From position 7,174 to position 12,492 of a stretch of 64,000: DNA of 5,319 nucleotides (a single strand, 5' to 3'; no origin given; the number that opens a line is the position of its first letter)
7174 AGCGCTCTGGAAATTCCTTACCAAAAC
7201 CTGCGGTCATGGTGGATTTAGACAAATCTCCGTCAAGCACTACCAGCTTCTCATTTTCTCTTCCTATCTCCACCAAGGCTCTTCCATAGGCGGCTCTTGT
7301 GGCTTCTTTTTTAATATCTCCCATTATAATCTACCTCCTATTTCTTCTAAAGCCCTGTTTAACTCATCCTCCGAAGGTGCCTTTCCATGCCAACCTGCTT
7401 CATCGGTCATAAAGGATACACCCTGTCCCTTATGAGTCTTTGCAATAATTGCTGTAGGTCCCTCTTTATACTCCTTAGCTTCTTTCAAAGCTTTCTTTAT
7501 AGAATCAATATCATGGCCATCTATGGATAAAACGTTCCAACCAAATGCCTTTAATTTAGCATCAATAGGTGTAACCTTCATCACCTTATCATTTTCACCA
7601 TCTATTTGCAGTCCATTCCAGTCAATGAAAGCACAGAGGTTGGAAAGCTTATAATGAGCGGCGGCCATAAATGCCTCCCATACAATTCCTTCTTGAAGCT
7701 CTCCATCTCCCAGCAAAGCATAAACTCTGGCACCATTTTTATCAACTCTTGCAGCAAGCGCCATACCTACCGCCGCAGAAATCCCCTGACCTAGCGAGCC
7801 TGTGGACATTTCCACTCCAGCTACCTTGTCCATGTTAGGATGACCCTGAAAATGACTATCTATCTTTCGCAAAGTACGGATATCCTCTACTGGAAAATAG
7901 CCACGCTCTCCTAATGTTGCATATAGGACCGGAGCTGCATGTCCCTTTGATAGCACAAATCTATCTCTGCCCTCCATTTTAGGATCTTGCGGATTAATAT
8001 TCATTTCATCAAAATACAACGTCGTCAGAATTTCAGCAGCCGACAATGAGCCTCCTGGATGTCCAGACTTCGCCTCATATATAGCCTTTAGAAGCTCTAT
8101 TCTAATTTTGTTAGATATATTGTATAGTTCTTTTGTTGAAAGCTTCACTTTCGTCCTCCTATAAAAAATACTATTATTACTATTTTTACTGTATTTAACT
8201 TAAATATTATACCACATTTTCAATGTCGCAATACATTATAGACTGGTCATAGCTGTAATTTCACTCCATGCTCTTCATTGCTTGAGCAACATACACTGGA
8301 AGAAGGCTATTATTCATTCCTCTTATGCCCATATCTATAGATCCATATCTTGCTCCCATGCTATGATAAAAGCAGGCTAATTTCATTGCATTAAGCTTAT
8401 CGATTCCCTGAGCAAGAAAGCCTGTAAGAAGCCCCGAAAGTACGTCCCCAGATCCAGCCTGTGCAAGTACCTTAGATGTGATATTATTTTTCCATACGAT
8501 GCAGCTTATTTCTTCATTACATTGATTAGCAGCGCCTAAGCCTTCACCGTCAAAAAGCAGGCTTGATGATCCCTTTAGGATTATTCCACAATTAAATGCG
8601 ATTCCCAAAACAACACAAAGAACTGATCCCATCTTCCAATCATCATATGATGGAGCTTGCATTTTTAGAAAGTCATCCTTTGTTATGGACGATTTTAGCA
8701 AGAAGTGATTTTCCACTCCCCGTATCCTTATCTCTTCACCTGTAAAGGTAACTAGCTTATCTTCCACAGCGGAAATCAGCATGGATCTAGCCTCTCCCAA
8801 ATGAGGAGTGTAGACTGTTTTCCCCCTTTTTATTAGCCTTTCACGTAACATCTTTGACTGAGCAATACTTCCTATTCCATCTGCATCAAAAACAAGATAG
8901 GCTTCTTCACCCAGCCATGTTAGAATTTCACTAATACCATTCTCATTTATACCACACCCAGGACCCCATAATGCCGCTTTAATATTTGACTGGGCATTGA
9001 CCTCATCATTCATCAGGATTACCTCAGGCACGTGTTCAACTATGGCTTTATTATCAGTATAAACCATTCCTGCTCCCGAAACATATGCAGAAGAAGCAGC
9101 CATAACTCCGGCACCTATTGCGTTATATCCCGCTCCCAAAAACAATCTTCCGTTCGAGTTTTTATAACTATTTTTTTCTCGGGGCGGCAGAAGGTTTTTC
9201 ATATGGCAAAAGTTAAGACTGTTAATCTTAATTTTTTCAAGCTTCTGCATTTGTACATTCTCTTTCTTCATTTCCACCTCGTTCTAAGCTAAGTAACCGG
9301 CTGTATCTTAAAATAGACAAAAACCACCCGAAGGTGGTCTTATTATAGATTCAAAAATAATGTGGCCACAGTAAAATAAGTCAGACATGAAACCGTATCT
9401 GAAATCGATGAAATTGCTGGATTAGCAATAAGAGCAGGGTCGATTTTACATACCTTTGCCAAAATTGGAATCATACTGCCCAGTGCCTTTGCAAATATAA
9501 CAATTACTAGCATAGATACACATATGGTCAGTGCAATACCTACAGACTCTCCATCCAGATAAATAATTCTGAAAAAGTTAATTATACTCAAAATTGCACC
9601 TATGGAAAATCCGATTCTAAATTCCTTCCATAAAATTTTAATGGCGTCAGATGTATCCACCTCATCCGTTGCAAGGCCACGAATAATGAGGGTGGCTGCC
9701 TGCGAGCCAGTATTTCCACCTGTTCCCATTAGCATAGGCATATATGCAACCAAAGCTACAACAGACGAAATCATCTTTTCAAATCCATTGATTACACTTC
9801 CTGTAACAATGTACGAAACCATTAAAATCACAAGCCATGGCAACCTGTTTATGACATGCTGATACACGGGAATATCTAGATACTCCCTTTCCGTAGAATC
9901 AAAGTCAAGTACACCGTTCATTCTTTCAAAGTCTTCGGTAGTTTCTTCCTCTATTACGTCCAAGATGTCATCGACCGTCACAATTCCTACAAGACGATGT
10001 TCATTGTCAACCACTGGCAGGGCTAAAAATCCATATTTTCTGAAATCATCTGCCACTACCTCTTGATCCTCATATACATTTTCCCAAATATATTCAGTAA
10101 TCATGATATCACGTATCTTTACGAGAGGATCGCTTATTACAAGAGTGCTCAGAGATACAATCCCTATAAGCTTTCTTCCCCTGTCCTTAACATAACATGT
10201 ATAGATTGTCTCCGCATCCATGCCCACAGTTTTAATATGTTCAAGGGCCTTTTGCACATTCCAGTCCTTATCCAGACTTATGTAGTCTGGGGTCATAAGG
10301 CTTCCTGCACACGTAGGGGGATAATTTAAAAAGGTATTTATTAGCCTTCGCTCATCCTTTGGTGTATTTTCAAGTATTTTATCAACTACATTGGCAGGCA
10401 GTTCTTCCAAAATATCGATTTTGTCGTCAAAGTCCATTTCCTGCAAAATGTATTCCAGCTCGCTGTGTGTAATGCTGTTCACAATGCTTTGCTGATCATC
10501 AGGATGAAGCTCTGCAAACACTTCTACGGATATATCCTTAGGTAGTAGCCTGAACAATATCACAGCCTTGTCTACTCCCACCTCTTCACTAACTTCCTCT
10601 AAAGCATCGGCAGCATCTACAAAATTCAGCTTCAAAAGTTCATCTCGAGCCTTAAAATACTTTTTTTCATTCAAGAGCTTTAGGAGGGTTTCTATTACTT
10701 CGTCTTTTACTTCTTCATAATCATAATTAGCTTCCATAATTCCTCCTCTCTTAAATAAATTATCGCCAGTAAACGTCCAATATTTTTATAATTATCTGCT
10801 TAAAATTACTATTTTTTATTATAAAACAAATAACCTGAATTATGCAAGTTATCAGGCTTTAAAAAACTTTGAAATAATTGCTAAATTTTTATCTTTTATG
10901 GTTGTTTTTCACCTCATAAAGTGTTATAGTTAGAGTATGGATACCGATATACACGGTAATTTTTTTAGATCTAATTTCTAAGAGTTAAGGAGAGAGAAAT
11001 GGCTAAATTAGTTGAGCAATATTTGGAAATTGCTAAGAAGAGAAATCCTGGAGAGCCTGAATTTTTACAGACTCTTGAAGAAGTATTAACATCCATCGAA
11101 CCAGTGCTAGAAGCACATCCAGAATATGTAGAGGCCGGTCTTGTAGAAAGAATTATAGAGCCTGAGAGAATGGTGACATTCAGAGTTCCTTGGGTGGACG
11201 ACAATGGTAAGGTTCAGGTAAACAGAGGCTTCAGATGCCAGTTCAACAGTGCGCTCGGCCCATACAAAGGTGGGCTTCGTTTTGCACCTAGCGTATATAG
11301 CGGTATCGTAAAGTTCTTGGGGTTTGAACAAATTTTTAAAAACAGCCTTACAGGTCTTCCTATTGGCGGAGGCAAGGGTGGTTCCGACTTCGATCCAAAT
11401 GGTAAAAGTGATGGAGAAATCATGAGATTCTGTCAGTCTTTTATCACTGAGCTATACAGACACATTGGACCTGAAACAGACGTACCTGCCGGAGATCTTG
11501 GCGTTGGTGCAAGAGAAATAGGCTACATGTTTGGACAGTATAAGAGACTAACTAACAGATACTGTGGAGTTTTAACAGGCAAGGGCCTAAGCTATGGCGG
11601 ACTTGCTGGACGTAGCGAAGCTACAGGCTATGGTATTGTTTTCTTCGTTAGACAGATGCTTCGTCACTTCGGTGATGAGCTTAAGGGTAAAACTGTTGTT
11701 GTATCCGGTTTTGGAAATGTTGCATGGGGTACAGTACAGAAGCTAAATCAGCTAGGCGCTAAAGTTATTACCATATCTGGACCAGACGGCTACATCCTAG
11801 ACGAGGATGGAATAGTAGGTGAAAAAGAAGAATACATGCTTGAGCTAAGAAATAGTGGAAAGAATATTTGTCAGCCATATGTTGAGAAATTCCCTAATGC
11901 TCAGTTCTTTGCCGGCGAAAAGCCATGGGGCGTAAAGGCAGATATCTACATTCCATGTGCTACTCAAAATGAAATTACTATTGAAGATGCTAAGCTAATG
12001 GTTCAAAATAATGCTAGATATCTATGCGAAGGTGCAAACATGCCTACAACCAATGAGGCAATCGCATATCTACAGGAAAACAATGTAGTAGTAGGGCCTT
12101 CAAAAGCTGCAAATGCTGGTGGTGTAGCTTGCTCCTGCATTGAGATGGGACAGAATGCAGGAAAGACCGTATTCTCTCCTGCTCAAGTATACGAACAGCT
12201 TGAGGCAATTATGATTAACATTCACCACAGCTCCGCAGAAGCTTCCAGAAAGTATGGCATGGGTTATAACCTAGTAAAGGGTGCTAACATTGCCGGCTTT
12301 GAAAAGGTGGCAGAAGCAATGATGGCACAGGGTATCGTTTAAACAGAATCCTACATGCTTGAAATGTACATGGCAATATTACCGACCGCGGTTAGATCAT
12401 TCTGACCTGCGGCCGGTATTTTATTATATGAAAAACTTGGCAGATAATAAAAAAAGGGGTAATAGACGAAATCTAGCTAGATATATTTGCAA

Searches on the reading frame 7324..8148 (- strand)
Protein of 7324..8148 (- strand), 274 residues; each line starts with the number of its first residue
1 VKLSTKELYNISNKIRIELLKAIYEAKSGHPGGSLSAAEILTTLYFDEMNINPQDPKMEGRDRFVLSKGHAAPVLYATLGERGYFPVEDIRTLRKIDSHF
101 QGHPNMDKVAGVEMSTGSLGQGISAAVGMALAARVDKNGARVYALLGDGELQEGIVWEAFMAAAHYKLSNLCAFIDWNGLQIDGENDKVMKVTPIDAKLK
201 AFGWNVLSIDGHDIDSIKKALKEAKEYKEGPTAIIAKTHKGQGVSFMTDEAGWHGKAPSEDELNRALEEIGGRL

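Call 69: search_protein_families(library=pfam, proteins=[window:7324-8148:-], max_evalue=0.00001)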
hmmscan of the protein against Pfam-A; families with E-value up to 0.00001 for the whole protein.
window:7324-8148:- (274 aa): 4 families
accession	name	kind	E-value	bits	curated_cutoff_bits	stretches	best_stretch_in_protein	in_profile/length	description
PF00456.26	Transketolase_N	-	4.7e-64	216.9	22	1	11-271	5-276/334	Transketolase, thiamine diphosphate binding domain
PF13292.11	DXP_synthase_N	-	8.9e-15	55.1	21.2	1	2-173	12-166/274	1-deoxy-D-xylulose-5-phosphate synthase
PF00676.26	E1_dh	-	3.3e-11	43.1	22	1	114-231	98-217/300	Dehydrogenase E1 component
PF02775.26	TPP_enzyme_C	-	2e-06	28.1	21.9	0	115-234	26-149/151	Thiamine pyrophosphate enzyme, C-terminal TPP binding domain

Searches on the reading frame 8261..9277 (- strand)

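Call 69: search_protein_families(library=pfam, proteins=[window:8261-9277:-], max_evalue=0.00001)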
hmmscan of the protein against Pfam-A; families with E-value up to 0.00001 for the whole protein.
window:8261-9277:- (338 aa): 1 family
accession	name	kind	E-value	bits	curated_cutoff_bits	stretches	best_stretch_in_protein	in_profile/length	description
PF01256.23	Carb_kinase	-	2.2e-23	83.4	27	2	51-176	8-142/242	NAD(P)H-hydrate dehydratase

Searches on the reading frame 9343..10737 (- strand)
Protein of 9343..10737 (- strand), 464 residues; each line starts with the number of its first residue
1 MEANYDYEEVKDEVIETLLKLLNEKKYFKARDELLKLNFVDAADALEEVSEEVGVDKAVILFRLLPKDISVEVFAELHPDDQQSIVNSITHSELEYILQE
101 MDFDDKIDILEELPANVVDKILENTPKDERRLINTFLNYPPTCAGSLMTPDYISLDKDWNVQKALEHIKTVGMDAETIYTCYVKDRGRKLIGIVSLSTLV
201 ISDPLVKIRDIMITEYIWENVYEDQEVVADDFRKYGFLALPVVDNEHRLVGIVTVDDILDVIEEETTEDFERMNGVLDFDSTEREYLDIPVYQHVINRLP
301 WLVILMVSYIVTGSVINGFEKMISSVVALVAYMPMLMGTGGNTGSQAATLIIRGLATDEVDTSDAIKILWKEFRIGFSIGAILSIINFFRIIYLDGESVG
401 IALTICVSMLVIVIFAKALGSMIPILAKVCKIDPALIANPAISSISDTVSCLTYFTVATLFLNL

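Call 69: search_protein_families(library=pfam, proteins=[window:9343-10737:-], max_evalue=0.00001)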
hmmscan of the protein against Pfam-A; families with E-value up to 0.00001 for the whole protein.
window:9343-10737:- (464 aa): 3 families
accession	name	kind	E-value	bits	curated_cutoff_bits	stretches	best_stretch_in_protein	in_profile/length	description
PF01769.21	MgtE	-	5.8e-34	117.5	27.6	1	333-457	1-125/125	Divalent cation transporter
PF03448.22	MgtE_N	-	1.1e-24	87.3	25.9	1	38-141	2-101/102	MgtE intracellular N domain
PF00571.33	CBS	-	1.4e-16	61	24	1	208-263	1-56/57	CBS domain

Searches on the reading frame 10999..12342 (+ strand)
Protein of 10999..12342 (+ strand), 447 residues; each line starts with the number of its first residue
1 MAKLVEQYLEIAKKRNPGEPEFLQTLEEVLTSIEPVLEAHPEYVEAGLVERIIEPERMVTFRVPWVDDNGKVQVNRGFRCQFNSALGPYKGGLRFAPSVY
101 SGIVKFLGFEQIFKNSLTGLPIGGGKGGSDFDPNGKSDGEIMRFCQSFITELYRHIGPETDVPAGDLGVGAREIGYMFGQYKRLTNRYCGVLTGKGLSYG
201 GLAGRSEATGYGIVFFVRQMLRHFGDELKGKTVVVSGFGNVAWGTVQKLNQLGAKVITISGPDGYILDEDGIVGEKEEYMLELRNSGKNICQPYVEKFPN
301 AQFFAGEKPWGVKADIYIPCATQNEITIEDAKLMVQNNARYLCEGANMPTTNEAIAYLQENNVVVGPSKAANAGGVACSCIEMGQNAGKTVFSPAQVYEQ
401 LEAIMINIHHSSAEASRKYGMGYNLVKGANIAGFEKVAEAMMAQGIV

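Call 69: search_protein_families(library=pfam, proteins=[window:10999-12342:+], max_evalue=0.00001)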
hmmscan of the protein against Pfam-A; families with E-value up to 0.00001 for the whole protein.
window:10999-12342:+ (447 aa): 2 families
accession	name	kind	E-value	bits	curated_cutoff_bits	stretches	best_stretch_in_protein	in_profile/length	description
PF00208.27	ELFV_dehydrog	-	7e-79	265.4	23.4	1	200-445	1-241/241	Glutamate/Leucine/Phenylalanine/Valine dehydrogenase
PF02812.23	ELFV_dehydrog_N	-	2.7e-52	176.3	25.3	1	55-182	1-128/129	Glu/Leu/Phe/Val dehydrogenase, dimerisation domain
